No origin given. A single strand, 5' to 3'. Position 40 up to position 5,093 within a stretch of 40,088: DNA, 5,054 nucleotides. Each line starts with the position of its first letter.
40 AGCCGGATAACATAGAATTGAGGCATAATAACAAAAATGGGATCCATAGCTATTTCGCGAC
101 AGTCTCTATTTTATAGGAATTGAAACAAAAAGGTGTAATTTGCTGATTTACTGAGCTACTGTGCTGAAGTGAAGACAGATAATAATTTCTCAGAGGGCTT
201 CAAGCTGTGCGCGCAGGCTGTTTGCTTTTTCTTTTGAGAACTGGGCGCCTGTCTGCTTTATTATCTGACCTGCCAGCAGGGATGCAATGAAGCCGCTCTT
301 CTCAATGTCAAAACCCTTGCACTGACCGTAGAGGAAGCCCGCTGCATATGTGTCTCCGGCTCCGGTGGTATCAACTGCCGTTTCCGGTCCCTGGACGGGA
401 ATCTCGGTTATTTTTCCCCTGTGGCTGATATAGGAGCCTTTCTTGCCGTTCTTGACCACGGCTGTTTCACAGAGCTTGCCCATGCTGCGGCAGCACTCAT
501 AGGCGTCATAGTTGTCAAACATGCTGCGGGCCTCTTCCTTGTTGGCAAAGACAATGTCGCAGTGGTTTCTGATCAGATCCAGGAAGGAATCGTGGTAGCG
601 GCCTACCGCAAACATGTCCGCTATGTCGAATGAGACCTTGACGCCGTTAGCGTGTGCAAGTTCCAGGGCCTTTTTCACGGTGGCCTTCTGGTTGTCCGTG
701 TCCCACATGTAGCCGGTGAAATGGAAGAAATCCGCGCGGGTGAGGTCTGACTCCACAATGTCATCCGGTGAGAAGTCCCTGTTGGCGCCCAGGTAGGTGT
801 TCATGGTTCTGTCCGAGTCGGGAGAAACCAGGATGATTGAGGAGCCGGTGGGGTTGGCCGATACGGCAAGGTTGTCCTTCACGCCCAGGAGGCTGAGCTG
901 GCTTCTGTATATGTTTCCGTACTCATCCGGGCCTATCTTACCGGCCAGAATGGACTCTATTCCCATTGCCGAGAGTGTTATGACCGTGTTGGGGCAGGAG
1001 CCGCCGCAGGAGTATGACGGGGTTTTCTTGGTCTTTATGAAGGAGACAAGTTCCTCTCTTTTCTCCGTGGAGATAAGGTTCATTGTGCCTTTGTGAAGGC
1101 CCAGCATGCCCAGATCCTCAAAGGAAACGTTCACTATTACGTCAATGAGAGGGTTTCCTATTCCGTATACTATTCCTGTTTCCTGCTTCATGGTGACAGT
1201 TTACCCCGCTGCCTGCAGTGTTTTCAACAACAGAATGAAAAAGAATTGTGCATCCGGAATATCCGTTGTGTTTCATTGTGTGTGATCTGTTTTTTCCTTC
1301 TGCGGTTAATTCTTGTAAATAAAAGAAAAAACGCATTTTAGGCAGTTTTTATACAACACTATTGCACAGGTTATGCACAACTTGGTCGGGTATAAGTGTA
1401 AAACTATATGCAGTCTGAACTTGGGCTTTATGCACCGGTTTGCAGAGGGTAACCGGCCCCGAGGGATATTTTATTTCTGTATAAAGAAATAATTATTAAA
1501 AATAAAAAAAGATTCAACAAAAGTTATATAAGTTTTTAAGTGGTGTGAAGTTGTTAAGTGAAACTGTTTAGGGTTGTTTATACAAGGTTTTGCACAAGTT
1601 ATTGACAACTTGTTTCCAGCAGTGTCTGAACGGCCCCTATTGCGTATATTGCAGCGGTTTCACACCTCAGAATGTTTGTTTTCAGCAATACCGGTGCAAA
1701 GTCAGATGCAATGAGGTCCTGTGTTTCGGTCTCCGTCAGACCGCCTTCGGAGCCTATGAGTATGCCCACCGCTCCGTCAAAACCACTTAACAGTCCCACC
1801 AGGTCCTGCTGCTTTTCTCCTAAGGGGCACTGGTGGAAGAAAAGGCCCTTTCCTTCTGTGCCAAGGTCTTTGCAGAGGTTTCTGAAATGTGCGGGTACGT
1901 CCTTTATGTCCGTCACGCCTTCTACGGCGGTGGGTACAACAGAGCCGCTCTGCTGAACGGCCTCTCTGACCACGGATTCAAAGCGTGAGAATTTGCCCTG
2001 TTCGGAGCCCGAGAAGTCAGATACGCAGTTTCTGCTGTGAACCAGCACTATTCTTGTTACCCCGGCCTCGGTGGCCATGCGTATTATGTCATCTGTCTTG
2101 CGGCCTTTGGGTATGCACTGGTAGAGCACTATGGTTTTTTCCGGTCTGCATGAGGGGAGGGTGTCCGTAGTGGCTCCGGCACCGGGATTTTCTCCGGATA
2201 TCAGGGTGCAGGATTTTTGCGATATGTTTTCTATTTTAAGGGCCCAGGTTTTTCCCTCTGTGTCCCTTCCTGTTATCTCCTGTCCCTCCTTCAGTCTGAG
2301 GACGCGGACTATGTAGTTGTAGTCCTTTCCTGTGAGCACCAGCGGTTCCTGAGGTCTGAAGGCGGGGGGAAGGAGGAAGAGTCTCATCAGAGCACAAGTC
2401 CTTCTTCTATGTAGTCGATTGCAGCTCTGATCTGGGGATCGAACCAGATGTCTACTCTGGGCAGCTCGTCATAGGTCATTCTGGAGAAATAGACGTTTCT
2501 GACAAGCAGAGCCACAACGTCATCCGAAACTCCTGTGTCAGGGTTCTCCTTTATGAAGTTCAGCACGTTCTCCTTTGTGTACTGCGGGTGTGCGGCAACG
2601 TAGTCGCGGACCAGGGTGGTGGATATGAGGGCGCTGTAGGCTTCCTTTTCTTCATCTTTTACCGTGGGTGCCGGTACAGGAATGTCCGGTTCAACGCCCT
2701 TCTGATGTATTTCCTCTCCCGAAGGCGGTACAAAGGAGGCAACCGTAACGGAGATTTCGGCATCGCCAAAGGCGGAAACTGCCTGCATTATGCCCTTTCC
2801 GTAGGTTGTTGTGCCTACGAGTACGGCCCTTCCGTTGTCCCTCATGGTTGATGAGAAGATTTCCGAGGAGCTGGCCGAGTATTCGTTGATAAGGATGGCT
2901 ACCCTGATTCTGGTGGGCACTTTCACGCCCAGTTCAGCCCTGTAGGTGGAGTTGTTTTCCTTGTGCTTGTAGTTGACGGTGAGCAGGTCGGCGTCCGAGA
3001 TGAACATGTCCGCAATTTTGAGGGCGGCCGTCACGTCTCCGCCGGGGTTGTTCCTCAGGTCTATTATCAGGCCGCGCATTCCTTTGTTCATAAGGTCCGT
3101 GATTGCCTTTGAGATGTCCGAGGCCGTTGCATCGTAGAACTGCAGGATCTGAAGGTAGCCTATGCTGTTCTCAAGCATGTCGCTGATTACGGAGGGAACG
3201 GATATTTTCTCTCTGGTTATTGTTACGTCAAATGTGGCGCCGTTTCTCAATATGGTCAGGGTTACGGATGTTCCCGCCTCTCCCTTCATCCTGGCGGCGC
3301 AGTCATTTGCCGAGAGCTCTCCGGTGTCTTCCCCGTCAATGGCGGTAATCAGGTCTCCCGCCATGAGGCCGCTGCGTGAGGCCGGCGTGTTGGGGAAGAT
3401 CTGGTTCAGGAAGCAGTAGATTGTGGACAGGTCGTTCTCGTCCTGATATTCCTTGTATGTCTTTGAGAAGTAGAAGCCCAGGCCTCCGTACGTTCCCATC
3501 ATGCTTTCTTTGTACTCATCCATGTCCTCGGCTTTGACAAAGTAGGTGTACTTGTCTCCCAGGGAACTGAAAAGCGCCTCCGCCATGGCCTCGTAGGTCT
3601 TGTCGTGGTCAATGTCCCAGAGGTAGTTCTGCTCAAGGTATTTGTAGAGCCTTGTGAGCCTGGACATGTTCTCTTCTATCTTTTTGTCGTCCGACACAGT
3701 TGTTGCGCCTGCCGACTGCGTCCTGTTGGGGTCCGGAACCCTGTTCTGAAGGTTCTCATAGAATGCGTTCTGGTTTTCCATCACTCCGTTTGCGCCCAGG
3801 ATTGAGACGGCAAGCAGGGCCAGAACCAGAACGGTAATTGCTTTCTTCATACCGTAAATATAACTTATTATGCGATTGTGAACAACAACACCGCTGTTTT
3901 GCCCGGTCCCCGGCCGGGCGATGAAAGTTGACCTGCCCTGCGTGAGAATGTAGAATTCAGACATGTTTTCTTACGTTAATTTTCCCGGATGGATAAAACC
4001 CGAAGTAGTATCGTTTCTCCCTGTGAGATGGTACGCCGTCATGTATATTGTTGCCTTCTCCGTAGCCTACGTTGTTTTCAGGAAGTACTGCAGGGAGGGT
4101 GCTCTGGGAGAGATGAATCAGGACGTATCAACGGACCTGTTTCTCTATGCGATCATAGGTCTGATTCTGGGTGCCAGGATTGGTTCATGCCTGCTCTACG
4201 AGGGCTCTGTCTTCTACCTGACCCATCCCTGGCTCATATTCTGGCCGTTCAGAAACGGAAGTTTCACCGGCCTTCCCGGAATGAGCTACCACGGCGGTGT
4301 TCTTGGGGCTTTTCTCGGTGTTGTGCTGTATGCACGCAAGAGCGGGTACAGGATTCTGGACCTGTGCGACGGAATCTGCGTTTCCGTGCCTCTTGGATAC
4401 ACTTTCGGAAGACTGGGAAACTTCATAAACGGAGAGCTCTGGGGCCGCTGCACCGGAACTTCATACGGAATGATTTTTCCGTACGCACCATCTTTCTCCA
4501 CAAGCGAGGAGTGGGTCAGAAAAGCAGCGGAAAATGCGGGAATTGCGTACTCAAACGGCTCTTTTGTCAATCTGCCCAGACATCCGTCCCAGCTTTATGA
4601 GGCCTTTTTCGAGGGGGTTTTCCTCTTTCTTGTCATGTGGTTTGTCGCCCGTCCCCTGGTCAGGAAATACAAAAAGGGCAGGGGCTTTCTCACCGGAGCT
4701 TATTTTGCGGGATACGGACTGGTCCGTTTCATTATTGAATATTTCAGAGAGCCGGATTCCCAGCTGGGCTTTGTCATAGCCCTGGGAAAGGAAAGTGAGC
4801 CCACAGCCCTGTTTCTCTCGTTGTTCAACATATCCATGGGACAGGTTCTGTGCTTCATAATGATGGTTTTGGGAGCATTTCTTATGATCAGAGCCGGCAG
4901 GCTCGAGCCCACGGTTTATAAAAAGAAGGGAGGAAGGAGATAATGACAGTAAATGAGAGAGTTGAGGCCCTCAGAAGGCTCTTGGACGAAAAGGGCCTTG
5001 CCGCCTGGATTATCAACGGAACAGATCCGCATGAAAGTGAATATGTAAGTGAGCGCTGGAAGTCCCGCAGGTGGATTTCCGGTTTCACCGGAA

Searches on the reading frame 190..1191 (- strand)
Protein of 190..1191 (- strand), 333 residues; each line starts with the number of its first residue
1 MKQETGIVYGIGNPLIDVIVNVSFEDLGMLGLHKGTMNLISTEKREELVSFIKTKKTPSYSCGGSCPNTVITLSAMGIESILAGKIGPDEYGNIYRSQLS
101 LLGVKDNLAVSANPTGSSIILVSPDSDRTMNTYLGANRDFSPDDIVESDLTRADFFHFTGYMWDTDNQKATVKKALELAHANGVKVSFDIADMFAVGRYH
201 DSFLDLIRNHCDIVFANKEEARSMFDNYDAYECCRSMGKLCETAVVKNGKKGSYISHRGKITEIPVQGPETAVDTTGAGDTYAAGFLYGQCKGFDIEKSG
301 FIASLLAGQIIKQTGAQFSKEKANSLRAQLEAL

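Call 9: search_protein_families(library=pfam, proteins=[window:190-1191:-], max_evalue=0.00001)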
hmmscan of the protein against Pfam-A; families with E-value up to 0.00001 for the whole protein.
window:190-1191:- (333 aa): 1 family
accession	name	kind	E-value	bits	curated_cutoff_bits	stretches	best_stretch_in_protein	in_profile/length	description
PF00294.29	PfkB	-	9.5e-45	153.6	25.8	1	54-322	27-301/302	pfkB family carbohydrate kinase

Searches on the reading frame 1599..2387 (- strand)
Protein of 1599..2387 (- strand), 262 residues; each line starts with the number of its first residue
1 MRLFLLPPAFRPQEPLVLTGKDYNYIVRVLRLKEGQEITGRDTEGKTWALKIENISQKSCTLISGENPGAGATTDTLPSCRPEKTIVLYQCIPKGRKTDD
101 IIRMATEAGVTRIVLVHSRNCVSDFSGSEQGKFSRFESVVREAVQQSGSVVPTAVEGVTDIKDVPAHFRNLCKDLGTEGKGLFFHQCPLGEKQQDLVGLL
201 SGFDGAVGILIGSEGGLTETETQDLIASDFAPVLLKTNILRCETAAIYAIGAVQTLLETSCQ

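Call 9: search_protein_families(library=pfam, proteins=[window:1599-2387:-], max_evalue=0.00001)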
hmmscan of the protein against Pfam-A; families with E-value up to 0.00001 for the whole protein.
window:1599-2387:- (262 aa): 2 families
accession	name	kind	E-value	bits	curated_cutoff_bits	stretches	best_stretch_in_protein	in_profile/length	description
PF04452.19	Methyltrans_RNA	-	1.6e-33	116.1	23.9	1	84-254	5-165/165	RNA methyltransferase domain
PF20260.4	PUA_4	-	8.4e-10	39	23.9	1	18-62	1-45/48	RNA methyltransferase PUA domain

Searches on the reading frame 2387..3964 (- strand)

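Call 9: search_protein_families(library=pfam, proteins=[window:2387-3964:-], max_evalue=0.00001)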
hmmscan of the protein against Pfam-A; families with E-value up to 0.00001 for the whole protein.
window:2387-3964:- (525 aa): 4 families
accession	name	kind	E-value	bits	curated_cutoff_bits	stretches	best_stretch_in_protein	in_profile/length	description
PF03572.23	Peptidase_S41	-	1.9e-47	161.4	24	1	268-430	2-165/165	Peptidase family S41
PF13180.12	PDZ_2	-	3e-09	37.5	27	1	161-249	2-78/80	PDZ domain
PF17820.7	PDZ_6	-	3e-09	36.9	27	1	191-240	7-54/54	PDZ domain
PF00595.29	PDZ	-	8.9e-08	32.9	23.2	1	174-239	20-81/81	PDZ domain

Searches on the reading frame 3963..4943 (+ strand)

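Call 9: search_protein_families(library=pfam, proteins=[window:3963-4943:+], max_evalue=0.00001)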
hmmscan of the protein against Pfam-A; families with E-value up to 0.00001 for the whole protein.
window:3963-4943:+ (326 aa): 1 family
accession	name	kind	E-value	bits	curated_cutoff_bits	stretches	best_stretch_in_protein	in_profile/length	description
PF01790.23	LGT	-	3.7e-62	210.2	24.9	1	18-309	8-239/240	Prolipoprotein diacylglyceryl transferase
